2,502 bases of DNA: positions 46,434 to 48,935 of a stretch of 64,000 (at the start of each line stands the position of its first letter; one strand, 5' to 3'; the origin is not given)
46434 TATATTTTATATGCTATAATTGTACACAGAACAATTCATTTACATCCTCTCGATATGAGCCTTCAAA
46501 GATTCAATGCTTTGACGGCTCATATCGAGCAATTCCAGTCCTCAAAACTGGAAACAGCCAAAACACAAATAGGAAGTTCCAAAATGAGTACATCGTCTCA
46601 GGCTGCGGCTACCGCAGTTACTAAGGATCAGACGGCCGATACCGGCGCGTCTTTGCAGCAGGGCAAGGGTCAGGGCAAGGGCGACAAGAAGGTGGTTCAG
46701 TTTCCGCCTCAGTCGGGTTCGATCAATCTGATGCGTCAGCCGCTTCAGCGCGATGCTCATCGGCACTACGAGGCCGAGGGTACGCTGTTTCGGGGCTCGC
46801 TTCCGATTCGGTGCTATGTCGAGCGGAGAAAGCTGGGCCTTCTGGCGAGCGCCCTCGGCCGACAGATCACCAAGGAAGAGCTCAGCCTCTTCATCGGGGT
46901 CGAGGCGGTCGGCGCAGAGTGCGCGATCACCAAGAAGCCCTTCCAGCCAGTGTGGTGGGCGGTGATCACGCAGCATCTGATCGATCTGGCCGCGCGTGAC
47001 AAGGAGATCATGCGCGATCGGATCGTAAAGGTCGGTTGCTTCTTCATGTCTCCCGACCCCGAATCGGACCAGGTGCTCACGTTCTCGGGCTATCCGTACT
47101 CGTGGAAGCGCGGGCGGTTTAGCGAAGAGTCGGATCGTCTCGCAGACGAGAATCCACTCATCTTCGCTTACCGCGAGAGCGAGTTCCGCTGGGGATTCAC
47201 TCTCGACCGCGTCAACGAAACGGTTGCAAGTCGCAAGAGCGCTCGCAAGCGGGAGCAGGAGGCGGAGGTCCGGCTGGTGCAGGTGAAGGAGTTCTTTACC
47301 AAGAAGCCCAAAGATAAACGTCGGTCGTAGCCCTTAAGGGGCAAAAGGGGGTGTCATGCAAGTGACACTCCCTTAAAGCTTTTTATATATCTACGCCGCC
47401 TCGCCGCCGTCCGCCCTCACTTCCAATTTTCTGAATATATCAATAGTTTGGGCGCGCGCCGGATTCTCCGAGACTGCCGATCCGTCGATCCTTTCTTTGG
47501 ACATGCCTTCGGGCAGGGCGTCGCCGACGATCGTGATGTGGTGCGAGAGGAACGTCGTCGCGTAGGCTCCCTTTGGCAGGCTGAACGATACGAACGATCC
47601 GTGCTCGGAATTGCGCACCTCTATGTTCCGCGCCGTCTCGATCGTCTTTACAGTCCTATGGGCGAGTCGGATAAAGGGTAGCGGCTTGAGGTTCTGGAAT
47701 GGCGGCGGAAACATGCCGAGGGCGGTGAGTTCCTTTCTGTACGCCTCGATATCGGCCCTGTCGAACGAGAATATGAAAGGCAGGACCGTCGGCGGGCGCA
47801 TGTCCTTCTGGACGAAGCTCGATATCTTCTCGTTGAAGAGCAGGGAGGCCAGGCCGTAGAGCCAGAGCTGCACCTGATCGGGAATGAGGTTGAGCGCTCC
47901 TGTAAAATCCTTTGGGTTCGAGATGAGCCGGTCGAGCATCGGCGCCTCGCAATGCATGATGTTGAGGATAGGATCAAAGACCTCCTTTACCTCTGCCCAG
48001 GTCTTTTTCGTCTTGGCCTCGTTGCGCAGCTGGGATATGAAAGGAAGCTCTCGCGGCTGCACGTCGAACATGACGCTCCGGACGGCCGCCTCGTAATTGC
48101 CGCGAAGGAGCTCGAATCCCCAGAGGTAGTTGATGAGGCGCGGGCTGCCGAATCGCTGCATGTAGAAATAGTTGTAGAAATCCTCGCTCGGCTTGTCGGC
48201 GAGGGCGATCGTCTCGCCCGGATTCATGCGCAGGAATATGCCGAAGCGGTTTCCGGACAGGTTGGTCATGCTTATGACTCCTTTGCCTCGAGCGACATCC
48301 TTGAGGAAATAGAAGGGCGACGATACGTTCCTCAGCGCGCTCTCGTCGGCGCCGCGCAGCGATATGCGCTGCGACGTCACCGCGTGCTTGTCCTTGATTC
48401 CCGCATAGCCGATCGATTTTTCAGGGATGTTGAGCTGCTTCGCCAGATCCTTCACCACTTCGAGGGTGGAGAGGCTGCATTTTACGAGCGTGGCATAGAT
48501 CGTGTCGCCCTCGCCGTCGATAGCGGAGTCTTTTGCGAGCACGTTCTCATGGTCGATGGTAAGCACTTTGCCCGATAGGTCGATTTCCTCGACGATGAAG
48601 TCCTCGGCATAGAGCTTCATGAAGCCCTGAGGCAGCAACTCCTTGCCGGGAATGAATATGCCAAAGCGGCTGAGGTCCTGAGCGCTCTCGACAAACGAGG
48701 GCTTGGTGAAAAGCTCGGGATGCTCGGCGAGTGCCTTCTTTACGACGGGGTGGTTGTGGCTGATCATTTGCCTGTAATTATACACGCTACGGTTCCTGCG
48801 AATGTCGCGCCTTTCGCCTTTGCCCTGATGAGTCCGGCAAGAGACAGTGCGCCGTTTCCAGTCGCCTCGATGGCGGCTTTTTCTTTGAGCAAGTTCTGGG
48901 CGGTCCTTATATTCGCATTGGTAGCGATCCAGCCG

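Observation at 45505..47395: Two-gene cassette of unknown function, each gene with a perfect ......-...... promoter, a structured 5'UTR, a shared motif and its own terminator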

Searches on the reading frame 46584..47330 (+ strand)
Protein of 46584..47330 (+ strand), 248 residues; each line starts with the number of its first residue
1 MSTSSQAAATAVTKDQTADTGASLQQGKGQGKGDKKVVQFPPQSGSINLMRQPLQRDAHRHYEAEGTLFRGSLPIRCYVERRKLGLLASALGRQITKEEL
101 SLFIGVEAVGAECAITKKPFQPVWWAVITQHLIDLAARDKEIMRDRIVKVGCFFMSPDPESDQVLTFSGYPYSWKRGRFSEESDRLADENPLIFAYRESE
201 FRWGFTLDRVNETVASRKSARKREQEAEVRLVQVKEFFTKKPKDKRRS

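Call 5: search_protein_families(library=pfam, proteins=[window:46584-47330:+], max_evalue=1)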
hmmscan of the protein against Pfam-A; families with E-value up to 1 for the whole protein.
window:46584-47330:+ (248 aa): 0 families

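Call 9: search_protein_families(library=ncbifam, proteins=[window:46584-47330:+], max_evalue=1)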
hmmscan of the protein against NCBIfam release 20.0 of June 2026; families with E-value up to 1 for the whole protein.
window:46584-47330:+ (248 aa): 1 family
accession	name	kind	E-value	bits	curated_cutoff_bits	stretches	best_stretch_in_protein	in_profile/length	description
NF009164.0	PRK12511.1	equivalog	0.018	14.5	185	1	212-247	83-118/182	RNA polymerase sigma factor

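Call 10: search_protein_families(library=phrogs, proteins=[window:46584-47330:+], max_evalue=1)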
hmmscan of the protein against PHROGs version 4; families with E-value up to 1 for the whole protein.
window:46584-47330:+ (248 aa): 0 families

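Call 11: search_protein_families(library=padloc, proteins=[window:46584-47330:+], max_evalue=1)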
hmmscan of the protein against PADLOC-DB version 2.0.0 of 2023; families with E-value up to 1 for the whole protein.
window:46584-47330:+ (248 aa): 0 families

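Call 14: find_homologous_proteins(query=window:46584-47330:+)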
Query window:46584-47330:+ (248 aa): 2 proteins with E <= 0.001 among 556 candidates.
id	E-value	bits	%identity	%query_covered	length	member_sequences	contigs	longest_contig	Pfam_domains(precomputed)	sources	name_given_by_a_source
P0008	1.8e-161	553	100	100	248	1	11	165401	-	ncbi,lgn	ncbi:MAG TPA: hypothetical protein VGE35_03250 [Candidatus Paceibacterota bacterium]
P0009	3.1e-38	150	48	64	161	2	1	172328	-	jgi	jgi:hypothetical protein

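Call 17: find_encoding_contigs(protein=P0009, flank=6000, max_places=3)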
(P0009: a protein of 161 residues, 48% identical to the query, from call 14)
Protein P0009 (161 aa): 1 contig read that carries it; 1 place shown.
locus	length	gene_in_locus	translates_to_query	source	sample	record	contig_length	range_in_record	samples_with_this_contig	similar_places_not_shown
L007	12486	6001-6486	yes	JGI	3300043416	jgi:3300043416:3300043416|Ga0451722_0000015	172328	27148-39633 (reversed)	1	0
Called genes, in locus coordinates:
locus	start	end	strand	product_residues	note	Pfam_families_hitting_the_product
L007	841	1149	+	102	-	-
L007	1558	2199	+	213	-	PF06790:UPF0259 (weak), PF10110:GPDPase_memb (weak)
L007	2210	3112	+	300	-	PF01145:Band_7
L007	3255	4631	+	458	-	PF00224:PK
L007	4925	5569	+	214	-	-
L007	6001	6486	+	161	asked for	-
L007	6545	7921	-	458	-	PF01142:TruD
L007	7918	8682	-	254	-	PF00291:PALP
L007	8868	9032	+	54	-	PF21344:Zn_ribbon_LysW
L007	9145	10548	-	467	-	PF01225:Mur_ligase, PF08245:Mur_ligase_M, PF02875:Mur_ligase_C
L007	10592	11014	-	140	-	PF02590:SPOUT_MTase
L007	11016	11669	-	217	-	-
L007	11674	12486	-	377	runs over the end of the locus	PF00953:Glycos_transf_4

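Call 45: find_homologous_proteins(query=A5, max_evalue=0.01)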
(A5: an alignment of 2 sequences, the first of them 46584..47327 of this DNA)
Query A5 (2 sequences) (248 aa, profile of the alignment): 4 proteins with E <= 0.01 among 7700 candidates.
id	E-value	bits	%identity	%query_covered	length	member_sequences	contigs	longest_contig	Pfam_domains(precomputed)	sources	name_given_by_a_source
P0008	4.3e-147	506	100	100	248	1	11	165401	-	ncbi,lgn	ncbi:MAG TPA: hypothetical protein VGE35_03250 [Candidatus Paceibacterota bacterium]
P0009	9.7e-93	328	48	64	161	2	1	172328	-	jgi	jgi:hypothetical protein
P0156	2.2e-24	104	32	91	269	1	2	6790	-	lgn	-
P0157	1.3e-21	95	34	65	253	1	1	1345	-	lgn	-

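Call 47: find_encoding_contigs(protein=P0156, flank=6000, max_places=3)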
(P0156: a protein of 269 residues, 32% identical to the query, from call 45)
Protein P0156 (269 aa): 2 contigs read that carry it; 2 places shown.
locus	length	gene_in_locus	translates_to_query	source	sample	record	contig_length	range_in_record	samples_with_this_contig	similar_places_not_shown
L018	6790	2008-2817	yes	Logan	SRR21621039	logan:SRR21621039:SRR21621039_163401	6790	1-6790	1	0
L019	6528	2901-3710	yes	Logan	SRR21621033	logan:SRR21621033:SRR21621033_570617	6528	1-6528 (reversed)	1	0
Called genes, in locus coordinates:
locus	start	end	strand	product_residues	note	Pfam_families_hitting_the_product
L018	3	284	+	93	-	?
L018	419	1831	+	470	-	PF00224:PK, PF02887:PK_C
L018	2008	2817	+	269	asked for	-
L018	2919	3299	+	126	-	-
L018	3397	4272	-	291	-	PF00291:PALP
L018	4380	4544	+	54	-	PF21344:Zn_ribbon_LysW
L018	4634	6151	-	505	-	PF01225:Mur_ligase, PF08245:Mur_ligase_M, PF02875:Mur_ligase_C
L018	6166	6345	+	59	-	-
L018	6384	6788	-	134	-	?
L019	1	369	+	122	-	?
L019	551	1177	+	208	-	-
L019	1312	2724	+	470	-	PF00224:PK, PF02887:PK_C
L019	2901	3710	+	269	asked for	-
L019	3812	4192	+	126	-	-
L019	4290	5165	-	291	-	PF00291:PALP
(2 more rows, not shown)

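Call 48: find_encoding_contigs(protein=P0157, flank=6000, max_places=2)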
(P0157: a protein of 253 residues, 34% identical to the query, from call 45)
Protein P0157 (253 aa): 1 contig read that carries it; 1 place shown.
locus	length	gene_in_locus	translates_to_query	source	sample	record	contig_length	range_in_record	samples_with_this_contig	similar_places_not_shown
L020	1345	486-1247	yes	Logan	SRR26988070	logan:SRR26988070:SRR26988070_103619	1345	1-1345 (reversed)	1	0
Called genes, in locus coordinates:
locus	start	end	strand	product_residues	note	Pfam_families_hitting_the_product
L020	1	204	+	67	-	?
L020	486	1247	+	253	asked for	-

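Call 53: predict_structure(alignment_id=A2)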
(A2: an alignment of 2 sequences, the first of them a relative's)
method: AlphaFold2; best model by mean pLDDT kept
length: 248 residues; sequences in the alignment: 2
mean_pLDDT: 34.8   pTM: 0.21
mean pLDDT of the five models: 34.8, 33.2, 33.1, 32.1, 32.1
residues with pLDDT >= 90: 0; 70-90: 0; 50-70: 19; < 50: 229
segments of 3 or more residues with pLDDT < 50: 1-222, 244-248
pLDDT, mean of each block of 10 residues (from residue 1): 34 32 31 29 26 34 31 30 37 39 30 32 33 33 30 33 32 32 38 31 35 42 51 52 47
secondary structure, 60 per line:
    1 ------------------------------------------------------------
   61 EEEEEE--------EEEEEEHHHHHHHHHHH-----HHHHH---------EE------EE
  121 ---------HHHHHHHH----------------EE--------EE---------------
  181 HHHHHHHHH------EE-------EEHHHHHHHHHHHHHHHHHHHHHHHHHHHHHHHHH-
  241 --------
elements in order: E61-66 E75-80 H81-91 H97-101 H130-137 H181-189 H207-239

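Call 114: search_solved_structures(query=A15, max_evalue=10)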
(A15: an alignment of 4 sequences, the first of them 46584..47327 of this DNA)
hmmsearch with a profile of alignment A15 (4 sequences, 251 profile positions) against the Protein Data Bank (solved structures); distinct sequences matched with E-value up to 10: 0.

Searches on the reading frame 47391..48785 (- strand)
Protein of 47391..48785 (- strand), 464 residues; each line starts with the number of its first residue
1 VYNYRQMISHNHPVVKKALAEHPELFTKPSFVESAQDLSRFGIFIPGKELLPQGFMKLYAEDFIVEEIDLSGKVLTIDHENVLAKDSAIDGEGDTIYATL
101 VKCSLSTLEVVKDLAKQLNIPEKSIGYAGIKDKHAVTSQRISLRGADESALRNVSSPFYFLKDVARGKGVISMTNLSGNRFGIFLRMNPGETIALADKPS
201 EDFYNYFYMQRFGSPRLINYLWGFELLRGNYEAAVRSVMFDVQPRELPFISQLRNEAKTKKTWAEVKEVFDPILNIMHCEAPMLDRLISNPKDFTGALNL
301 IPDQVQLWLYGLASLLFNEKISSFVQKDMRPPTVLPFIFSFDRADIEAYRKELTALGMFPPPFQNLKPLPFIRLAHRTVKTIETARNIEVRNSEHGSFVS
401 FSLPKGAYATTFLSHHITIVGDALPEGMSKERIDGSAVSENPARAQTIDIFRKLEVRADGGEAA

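Call 117: search_protein_families(library=pfam, proteins=[window:47391-48785:-], max_evalue=0.00001)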
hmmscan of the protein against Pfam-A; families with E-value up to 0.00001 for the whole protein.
window:47391-48785:- (464 aa): 1 family
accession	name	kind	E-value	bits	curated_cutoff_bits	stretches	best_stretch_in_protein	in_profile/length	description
PF01142.23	TruD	-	1.5e-54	185.9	27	1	54-328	16-284/412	tRNA pseudouridine synthase D (TruD)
